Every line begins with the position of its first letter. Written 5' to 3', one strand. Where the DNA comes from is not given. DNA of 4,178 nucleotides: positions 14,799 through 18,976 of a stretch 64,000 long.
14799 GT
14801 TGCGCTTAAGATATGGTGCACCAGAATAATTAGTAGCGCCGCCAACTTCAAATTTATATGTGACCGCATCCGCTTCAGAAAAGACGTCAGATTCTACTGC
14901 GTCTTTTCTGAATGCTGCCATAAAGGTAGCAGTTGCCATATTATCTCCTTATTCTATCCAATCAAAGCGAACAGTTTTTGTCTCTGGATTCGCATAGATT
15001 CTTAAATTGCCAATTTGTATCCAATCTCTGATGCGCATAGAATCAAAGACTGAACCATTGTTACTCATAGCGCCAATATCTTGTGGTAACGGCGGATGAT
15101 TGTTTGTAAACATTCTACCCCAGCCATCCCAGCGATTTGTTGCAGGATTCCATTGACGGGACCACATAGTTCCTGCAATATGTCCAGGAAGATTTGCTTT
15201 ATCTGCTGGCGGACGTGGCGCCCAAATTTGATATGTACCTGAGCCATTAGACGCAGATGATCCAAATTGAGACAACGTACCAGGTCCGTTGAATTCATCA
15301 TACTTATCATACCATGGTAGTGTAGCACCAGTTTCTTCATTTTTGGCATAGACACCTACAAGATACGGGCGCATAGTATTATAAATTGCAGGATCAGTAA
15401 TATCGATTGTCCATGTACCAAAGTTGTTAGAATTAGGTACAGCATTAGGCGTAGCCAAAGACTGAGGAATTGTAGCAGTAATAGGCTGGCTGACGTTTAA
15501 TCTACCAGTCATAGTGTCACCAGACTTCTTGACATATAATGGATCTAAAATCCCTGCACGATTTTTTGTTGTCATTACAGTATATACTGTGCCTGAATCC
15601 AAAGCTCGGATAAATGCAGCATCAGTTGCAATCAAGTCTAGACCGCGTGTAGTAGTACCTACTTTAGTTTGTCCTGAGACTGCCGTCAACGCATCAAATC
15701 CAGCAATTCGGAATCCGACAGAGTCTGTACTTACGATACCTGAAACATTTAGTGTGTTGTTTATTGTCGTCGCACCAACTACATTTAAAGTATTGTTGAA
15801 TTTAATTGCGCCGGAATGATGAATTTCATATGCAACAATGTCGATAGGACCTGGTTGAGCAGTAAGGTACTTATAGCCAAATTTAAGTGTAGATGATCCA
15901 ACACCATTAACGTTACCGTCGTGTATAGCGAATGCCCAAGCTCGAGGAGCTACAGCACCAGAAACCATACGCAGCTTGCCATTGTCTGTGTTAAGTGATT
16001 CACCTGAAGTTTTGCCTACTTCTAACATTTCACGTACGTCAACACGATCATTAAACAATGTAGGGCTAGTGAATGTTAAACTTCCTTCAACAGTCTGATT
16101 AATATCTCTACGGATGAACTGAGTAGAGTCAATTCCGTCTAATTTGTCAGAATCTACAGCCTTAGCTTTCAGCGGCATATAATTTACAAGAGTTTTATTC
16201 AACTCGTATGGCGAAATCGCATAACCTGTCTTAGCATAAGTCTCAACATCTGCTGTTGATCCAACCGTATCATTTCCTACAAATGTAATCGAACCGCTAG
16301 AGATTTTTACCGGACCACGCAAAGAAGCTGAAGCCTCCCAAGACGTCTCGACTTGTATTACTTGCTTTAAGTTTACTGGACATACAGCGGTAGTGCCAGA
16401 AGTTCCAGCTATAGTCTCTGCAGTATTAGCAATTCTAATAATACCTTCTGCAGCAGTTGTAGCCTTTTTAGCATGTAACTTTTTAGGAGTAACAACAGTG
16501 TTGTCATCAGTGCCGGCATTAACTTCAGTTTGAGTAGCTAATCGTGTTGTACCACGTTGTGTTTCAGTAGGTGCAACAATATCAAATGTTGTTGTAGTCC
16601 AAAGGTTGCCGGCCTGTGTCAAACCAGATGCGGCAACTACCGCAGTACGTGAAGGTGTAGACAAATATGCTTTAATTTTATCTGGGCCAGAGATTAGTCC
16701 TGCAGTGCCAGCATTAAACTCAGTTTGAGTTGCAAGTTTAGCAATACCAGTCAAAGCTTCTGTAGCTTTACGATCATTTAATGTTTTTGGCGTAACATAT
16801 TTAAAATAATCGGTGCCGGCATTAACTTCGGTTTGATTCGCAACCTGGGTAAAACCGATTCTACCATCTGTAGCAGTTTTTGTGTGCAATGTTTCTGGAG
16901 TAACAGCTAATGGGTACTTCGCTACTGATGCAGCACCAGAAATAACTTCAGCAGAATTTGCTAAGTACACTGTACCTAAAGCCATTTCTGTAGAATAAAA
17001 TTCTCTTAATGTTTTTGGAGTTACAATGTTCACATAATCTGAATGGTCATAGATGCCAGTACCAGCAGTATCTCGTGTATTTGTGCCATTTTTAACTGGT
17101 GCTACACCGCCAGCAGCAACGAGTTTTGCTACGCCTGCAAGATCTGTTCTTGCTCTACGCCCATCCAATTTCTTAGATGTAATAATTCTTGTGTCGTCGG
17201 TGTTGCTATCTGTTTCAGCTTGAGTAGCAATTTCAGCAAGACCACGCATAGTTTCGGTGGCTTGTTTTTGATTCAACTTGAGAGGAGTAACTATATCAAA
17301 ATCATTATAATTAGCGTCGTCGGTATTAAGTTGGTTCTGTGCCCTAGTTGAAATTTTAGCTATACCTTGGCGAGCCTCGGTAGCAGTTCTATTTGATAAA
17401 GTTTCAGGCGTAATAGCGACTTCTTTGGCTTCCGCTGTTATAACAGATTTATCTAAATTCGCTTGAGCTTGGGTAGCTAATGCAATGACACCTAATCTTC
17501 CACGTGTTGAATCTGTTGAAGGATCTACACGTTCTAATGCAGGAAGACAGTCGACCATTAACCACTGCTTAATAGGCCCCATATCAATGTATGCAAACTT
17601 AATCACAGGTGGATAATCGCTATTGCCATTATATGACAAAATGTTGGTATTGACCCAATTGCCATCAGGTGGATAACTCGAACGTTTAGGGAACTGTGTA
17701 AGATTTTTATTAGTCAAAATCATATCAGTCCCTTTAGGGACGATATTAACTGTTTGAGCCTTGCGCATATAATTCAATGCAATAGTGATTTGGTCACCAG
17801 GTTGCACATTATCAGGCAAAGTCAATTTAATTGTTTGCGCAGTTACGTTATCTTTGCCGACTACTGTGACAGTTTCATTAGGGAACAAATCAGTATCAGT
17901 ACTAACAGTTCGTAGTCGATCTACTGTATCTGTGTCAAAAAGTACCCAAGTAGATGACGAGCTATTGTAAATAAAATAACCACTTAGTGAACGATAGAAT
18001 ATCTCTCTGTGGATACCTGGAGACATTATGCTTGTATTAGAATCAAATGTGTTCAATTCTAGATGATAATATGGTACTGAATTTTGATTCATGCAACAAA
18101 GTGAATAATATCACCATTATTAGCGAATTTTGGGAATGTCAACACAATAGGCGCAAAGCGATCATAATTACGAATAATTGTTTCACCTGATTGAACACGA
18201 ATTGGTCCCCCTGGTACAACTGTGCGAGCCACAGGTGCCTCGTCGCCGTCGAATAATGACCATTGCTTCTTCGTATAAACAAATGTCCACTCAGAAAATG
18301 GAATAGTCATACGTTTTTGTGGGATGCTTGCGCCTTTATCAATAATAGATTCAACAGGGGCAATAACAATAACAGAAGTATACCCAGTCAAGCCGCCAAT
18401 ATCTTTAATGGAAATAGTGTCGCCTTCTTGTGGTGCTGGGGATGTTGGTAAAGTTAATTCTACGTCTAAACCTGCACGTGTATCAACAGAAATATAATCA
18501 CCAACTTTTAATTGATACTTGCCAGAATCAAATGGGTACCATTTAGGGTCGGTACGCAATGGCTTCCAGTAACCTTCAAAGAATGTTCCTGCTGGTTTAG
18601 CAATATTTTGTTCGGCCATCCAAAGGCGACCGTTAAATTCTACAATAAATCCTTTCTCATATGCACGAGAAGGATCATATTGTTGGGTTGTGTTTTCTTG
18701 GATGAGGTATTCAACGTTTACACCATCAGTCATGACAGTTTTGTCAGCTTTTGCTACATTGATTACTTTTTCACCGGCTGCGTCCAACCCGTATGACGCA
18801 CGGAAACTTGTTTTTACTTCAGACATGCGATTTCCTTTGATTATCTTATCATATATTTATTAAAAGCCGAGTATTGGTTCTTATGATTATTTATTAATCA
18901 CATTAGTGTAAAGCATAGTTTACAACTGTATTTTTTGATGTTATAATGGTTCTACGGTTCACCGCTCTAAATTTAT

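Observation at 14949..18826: Proximal long tail fibre gene 34 is split into two ORFs at an ATGA stop/start overlap, with seamless T4 homology across the break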

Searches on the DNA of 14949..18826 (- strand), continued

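Call 22: get_annotated_region(hit=H4, flank=300)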
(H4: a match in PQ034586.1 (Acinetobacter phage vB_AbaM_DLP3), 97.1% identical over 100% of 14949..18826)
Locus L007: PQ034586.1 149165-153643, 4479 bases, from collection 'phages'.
description: Acinetobacter phage vB_AbaM_DLP3, complete genome.
organism: Acinetobacter phage vB_AbaM_DLP3 (NCBI taxid 3243735)
taxonomy: Viruses; Duplodnaviria; Heunggongvirae; Uroviricota; Caudoviricetes; Straboviridae; Twarogvirinae; Lazarusvirus
host: Acinetobacter baumannii AB5075; source: -; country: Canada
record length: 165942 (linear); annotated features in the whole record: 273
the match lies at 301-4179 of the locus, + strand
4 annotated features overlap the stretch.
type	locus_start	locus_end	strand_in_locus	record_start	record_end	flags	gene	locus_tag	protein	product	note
CDS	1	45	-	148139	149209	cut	-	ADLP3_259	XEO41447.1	DNA polymerase I protein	-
CDS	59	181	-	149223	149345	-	-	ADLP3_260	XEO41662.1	hypothetical protein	-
CDS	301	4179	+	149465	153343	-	-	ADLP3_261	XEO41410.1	long tail fiber proximal subunit protein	-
CDS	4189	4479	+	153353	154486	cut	-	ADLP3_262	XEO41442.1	hypothetical protein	-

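Call 23: get_annotated_region(hit=H5, flank=300)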
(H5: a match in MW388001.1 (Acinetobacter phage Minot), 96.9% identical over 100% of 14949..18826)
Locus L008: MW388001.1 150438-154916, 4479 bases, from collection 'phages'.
description: Acinetobacter phage Minot, complete genome.
organism: Acinetobacter phage Minot (NCBI taxid 2801815)
taxonomy: Viruses; Duplodnaviria; Heunggongvirae; Uroviricota; Caudoviricetes; Straboviridae; Twarogvirinae; Hadassahvirus
host: Acinetobacter baumannii; source: wastewater; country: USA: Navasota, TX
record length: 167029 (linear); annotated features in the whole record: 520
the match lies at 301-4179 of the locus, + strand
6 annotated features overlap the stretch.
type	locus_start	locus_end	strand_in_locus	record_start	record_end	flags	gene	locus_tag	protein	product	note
CDS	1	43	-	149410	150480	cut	-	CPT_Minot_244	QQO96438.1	ribonuclease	e-value: 3.68636e-90; NP_049859.1; P13319; RNaseH ribonuclease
regulatory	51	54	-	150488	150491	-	-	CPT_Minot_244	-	ribosome_binding_site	-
regulatory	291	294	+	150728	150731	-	-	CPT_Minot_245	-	ribosome_binding_site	-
CDS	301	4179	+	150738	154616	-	-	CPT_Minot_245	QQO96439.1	long tail fiber proximal subunit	e-value: 0; NP_049860.1; P18771; long tail fiber proximal subunit gp34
regulatory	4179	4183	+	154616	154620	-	-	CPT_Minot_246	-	ribosome_binding_site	-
CDS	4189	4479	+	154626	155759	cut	-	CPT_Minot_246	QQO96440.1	long tail fiber proximal connector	e-value: 2.06762e-33; NP_049861.1; P03742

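Call 24: get_annotated_region(hit=H8, flank=300)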
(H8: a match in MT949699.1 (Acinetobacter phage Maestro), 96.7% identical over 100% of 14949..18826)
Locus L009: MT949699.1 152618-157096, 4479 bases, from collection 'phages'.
description: Acinetobacter phage Maestro, complete genome.
organism: Acinetobacter phage Maestro (NCBI taxid 2766704)
taxonomy: Viruses; Duplodnaviria; Heunggongvirae; Uroviricota; Caudoviricetes; Straboviridae; Twarogvirinae; Hadassahvirus
host: Acinetobacter baumannii strain TP1; source: mixed environmental samples; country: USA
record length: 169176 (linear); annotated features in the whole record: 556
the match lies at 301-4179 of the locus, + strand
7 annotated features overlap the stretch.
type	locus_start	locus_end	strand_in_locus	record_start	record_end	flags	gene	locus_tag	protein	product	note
CDS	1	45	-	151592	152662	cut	-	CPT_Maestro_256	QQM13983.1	RNAseH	homology to T4 rnh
regulatory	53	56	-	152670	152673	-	-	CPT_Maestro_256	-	ribosome_binding_site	-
CDS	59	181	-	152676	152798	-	-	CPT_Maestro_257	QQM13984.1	hypothetical protein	-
regulatory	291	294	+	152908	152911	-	-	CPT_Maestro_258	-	ribosome_binding_site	-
CDS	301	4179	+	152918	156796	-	-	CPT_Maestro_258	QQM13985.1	long tail fiber proximal subunit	homology to T4 gp34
regulatory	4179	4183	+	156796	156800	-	-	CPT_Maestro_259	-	ribosome_binding_site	-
CDS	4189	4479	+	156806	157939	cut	-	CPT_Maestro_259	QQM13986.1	long tail fiber hinge connector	homology to T4 gp35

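Call 25: get_annotated_region(hit=H12, flank=300)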
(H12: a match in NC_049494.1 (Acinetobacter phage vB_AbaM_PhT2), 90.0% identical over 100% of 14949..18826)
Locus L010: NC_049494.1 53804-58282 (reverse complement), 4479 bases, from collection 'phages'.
description: Acinetobacter phage vB_AbaM_PhT2, complete genome.
organism: Acinetobacter phage vB_AbaM_PhT2 (NCBI taxid 2690230)
taxonomy: Viruses; Duplodnaviria; Heunggongvirae; Uroviricota; Caudoviricetes; Straboviridae; Twarogvirinae; Hadassahvirus; Hadassahvirus pht2
host: Acinetobacter baumannii; source: wastewater treatment plants; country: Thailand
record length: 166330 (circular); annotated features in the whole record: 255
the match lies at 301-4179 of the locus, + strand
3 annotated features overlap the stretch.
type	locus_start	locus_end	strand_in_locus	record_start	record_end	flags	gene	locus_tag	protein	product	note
CDS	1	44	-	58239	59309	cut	rnh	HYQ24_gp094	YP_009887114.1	ribonuclease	rnh RNaseH ribonuclease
CDS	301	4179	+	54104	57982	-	-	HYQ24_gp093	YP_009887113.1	tail fiber protein proximal subunit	gp34 long tail fiber proximal subunit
CDS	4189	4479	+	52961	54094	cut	-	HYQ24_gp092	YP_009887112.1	long tail fiber protein proximal connector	gp35 hinge connector of long tail fiber proximal connector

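Call 26: get_annotated_region(hit=H35, flank=300)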
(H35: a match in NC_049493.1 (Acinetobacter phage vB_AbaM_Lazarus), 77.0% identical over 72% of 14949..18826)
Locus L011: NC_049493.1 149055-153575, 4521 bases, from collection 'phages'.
description: Acinetobacter phage vB_AbaP_Lazarus, complete genome.
organism: Acinetobacter phage vB_AbaM_Lazarus (NCBI taxid 2686289)
taxonomy: Viruses; Duplodnaviria; Heunggongvirae; Uroviricota; Caudoviricetes; Straboviridae; Twarogvirinae; Lazarusvirus; Lazarusvirus lazarus
host: Acinetobacter baumannii strain MAR15-4162; source: waste water; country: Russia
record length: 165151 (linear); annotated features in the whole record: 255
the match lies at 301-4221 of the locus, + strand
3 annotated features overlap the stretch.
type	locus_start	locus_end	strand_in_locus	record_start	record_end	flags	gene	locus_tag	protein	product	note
CDS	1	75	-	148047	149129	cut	-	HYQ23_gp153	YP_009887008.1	ribonuclease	RNaseH ribonuclease; orf236; ribonuclease CDS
CDS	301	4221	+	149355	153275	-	-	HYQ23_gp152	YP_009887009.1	tail fiber protein proximal subunit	gp34 family protein, long tail fiber, proximal part; orf237; long tail fiber, proximal part CDS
CDS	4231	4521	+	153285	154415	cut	-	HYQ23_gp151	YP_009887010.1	long tail fiber protein proximal connector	gp35 family protein, hinge connector of long tail fiber, proximal connector; orf238; hinge connector of long tail ...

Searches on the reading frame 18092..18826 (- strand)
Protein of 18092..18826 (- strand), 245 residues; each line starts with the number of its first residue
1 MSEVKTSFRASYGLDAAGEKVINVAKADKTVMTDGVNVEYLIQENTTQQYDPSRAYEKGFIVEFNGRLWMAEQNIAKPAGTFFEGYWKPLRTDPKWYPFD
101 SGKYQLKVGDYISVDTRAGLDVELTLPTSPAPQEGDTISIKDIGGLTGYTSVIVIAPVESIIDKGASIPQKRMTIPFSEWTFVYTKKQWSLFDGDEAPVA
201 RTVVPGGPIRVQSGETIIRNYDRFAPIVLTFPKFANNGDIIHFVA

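Call 4: search_protein_families(library=pfam, proteins=[window:18092-18826:-], max_evalue=0.01)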
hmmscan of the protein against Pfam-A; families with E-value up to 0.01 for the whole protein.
window:18092-18826:- (245 aa): 1 family
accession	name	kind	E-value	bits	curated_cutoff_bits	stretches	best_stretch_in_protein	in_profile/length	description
PF02839.19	CBM_5_12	-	0.0095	16.4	26.2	0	49-76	1-28/44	Carbohydrate-binding module family 5/12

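Call 16: list_cluster_members(proteins=[window:18092-18826:-, window:14952-18092:-])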
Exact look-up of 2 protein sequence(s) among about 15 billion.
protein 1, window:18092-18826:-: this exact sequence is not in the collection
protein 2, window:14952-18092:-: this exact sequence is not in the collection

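Call 17: find_encoding_contigs(protein=window:18092-18826:-, flank=6000, max_places=10)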
Protein window:18092-18826:- (245 aa): no gene with exactly this product is on record in the collection.

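Call 19: find_homologous_proteins(query=window:18092-18826:-)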
Query window:18092-18826:- (245 aa): 2 proteins with E <= 0.001 among 204 candidates.
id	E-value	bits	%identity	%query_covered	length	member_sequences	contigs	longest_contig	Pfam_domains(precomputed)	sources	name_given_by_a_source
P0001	3.5e-44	169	40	98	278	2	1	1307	-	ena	-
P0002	5.8e-41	159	39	97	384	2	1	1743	-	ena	-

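Call 21: search_protein_families(library=phrogs, proteins=[window:18092-18826:-], max_evalue=0.001)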
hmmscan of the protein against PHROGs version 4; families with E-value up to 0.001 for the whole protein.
window:18092-18826:- (245 aa): 2 families
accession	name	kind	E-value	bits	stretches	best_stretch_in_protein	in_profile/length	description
phrog_972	-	tail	2.6e-99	334.5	1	1-244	1-242/1246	tail fiber protein proximal subunit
phrog_8859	-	unknown function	0.00051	20.1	1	103-156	47-97/400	-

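Call 81: predict_structure(alignment_id=A3)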
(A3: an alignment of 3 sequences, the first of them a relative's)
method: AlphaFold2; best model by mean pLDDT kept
length: 384 residues; sequences in the alignment: 3
mean_pLDDT: 51.8   pTM: 0.43
mean pLDDT of the five models: 51.8, 46.3, 44.6, 43.6, 39.6
residues with pLDDT >= 90: 7; 70-90: 86; 50-70: 99; < 50: 192
segments of 3 or more residues with pLDDT < 50: 1-47, 91-95, 233-239, 248-284, 290-296, 301-384
pLDDT, mean of each block of 10 residues (from residue 1): 25 32 27 27 39 76 62 74 72 52 69 70 83 74 65 87 84 77 78 62 54 56 52 46 50 38 24 30 49 48 37 39 38 46 37 37 34 30 25
secondary structure, 60 per line:
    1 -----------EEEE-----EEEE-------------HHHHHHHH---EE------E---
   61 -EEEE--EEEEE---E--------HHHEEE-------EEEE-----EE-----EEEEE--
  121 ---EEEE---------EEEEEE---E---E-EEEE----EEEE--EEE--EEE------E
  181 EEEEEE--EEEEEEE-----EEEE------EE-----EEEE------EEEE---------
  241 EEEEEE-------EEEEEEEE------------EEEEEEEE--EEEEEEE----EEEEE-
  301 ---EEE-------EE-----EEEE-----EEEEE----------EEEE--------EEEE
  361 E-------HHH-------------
elements in order: E12-15 E21-24 H38-45 E62-65 E68-72 E88-90 E98-101 E114-118 E124-127 E137-142 E152-155 E160-163 E166-168 E171-173 E180-186 E189-195 E201-204 E218-221 E228-231 E241-246 E254-261 E274-281 E284-290 E295-299 E304-306 E321-324 E330-334 E345-348 E357-361

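Call 87: find_encoding_contigs(protein=P0001, flank=5000, max_places=6)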
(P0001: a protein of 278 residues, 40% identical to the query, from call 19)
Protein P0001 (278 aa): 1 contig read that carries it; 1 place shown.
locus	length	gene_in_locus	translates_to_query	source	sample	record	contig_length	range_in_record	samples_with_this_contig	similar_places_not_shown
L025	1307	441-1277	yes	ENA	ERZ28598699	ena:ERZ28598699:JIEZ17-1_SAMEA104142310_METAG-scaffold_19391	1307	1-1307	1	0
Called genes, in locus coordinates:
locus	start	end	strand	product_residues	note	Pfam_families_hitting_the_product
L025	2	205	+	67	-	?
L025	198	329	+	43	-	-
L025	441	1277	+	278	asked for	-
